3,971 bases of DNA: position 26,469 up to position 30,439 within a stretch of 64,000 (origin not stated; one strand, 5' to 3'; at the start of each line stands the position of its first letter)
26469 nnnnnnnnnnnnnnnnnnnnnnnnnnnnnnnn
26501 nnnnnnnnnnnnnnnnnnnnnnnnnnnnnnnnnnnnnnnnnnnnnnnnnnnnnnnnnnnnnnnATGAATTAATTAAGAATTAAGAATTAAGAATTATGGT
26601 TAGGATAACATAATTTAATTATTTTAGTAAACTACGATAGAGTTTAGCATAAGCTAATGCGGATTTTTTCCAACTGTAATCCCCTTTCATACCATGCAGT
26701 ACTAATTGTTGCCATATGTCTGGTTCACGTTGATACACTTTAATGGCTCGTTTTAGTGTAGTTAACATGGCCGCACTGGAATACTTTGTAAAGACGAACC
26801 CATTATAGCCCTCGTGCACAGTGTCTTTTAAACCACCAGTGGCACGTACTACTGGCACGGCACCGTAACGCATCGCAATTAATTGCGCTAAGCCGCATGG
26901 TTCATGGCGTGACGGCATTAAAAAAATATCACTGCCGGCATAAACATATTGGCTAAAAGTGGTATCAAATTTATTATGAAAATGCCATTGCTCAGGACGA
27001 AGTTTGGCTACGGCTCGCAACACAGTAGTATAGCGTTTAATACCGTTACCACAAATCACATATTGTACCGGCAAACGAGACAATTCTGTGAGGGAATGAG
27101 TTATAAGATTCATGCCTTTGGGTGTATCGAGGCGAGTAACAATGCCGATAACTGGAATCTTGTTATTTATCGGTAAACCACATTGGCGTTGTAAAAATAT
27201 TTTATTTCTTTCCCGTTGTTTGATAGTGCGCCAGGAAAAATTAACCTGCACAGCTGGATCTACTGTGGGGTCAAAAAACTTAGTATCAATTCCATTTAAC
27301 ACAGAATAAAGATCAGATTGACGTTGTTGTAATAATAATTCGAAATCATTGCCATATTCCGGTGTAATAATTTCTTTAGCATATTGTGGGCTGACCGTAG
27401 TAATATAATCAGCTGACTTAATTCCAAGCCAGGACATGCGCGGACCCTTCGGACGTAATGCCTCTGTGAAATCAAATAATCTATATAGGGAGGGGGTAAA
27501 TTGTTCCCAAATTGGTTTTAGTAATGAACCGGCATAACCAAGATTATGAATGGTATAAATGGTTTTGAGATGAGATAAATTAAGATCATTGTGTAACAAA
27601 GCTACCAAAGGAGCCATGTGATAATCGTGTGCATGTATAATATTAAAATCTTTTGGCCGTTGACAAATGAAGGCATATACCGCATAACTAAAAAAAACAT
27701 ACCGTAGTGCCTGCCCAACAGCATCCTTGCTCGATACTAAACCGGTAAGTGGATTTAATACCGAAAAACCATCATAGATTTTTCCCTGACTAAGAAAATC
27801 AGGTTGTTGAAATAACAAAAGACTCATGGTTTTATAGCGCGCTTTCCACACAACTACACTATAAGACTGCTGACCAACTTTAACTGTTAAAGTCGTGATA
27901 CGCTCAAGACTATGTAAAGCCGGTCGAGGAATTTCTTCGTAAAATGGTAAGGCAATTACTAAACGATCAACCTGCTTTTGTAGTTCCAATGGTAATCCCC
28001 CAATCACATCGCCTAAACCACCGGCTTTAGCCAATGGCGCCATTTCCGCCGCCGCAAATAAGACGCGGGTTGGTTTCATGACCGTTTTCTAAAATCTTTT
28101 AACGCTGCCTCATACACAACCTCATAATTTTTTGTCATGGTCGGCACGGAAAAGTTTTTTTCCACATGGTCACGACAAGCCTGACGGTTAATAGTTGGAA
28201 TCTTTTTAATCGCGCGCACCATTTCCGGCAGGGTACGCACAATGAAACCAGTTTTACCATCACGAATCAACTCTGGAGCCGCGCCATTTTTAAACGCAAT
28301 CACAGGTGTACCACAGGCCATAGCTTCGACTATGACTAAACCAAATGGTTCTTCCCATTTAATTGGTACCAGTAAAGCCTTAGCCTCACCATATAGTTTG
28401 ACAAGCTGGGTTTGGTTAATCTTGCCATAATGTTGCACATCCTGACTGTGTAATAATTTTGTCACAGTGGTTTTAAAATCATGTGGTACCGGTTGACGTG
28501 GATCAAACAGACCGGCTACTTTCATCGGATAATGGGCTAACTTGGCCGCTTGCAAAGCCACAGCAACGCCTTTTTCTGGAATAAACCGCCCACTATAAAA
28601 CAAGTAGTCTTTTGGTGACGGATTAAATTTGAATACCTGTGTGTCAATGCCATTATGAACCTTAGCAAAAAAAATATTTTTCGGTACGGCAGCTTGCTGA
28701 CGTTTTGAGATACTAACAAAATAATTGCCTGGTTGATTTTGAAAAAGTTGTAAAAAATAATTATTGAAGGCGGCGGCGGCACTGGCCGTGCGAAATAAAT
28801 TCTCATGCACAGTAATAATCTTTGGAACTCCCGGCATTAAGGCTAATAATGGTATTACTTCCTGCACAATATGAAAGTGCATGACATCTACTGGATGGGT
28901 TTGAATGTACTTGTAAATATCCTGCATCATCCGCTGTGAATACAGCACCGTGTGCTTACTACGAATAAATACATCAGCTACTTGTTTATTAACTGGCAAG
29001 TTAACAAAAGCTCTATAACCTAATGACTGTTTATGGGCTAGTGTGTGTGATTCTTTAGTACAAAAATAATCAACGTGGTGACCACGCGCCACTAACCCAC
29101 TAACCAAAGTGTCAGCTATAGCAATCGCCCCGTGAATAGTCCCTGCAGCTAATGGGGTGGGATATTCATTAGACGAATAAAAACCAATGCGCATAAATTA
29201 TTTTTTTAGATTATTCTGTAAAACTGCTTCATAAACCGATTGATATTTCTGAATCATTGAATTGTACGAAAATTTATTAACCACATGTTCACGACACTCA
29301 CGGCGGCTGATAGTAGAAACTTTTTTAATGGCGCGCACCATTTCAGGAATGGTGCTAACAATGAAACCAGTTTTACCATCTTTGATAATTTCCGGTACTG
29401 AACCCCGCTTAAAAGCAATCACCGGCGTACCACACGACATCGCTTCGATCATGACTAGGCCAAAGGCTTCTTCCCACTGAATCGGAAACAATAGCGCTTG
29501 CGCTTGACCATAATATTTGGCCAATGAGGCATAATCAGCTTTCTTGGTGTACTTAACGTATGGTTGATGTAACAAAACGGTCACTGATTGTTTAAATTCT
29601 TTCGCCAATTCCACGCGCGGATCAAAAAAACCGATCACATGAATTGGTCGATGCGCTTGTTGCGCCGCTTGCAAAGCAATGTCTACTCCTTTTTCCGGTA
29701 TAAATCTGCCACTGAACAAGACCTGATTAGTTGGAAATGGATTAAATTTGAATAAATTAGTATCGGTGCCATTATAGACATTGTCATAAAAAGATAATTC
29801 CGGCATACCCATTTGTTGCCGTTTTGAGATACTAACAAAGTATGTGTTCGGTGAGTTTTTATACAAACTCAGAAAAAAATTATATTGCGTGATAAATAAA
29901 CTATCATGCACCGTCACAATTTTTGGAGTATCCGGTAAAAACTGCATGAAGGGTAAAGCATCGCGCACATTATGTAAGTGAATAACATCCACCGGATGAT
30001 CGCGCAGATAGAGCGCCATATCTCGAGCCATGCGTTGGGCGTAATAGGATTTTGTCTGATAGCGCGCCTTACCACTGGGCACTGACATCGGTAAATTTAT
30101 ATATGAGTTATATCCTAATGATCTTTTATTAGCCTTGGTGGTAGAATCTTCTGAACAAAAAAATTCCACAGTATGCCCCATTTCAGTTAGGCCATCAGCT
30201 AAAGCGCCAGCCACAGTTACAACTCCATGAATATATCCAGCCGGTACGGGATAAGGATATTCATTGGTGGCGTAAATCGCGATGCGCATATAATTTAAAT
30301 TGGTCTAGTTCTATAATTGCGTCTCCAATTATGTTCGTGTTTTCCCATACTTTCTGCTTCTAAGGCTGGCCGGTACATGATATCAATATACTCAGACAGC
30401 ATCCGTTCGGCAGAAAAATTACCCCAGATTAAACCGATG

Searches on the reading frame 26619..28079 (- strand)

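Call 74: search_protein_families(library=pfam, proteins=[window:26619-28079:-], max_evalue=0.001)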
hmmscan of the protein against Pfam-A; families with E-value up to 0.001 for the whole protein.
window:26619-28079:- (486 aa): 4 families
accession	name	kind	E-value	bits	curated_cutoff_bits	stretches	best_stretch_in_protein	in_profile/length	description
PF08323.17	Glyco_transf_5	-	4.1e-44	151.5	22.7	1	5-251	1-238/239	Starch synthase catalytic domain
PF00534.26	Glycos_transf_1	-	5.3e-18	65.6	26.4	1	303-447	10-157/172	Glycosyl transferases group 1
PF13692.12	Glyco_trans_1_4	-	1e-14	55.4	27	1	309-445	2-139/142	Glycosyl transferases group 1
PF13439.12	Glyco_transf_4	-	5.3e-06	27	28.5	1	134-239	64-150/170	Glycosyltransferase Family 4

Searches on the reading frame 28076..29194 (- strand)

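Call 74: search_protein_families(library=pfam, proteins=[window:28076-29194:-], max_evalue=0.001)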
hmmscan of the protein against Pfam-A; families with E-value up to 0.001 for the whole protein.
window:28076-29194:- (372 aa): 6 families
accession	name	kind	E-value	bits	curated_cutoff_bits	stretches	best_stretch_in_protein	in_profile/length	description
PF00534.26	Glycos_transf_1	-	2.8e-28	99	26.4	1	192-322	12-143/172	Glycosyl transferases group 1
PF13692.12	Glyco_trans_1_4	-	2.2e-20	73.8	27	1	197-331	3-138/142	Glycosyl transferases group 1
PF13439.12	Glyco_transf_4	-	2.5e-11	44.4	28.5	1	27-186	8-169/170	Glycosyltransferase Family 4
PF13579.12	Glyco_trans_4_4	-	0.00012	22.9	29.7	1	22-141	2-113/158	Glycosyl transferase 4-like domain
PF13524.12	Glyco_trans_1_2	-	0.0002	21.8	25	1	221-331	14-110/144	Glycosyl transferase-like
PF20706.3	GT4-conflict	-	0.00029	20.4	26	1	252-311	264-321/385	Family 4 Glycosyltransferase in conflict systems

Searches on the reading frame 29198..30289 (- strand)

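Call 74: search_protein_families(library=pfam, proteins=[window:29198-30289:-], max_evalue=0.001)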
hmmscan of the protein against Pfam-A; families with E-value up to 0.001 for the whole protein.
window:29198-30289:- (363 aa): 5 families
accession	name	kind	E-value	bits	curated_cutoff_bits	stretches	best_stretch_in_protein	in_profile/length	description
PF00534.26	Glycos_transf_1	-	5.4e-26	91.6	26.4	1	187-325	15-156/172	Glycosyl transferases group 1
PF13692.12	Glyco_trans_1_4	-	7.9e-23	81.7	27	1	188-324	2-139/142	Glycosyl transferases group 1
PF13439.12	Glyco_transf_4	-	6.5e-12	46.2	28.5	1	21-144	2-120/170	Glycosyltransferase Family 4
PF20706.3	GT4-conflict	-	1.9e-08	34.1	26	1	187-294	197-312/385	Family 4 Glycosyltransferase in conflict systems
PF13579.12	Glyco_trans_4_4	-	1.9e-07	32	29.7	1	22-132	2-106/158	Glycosyl transferase 4-like domain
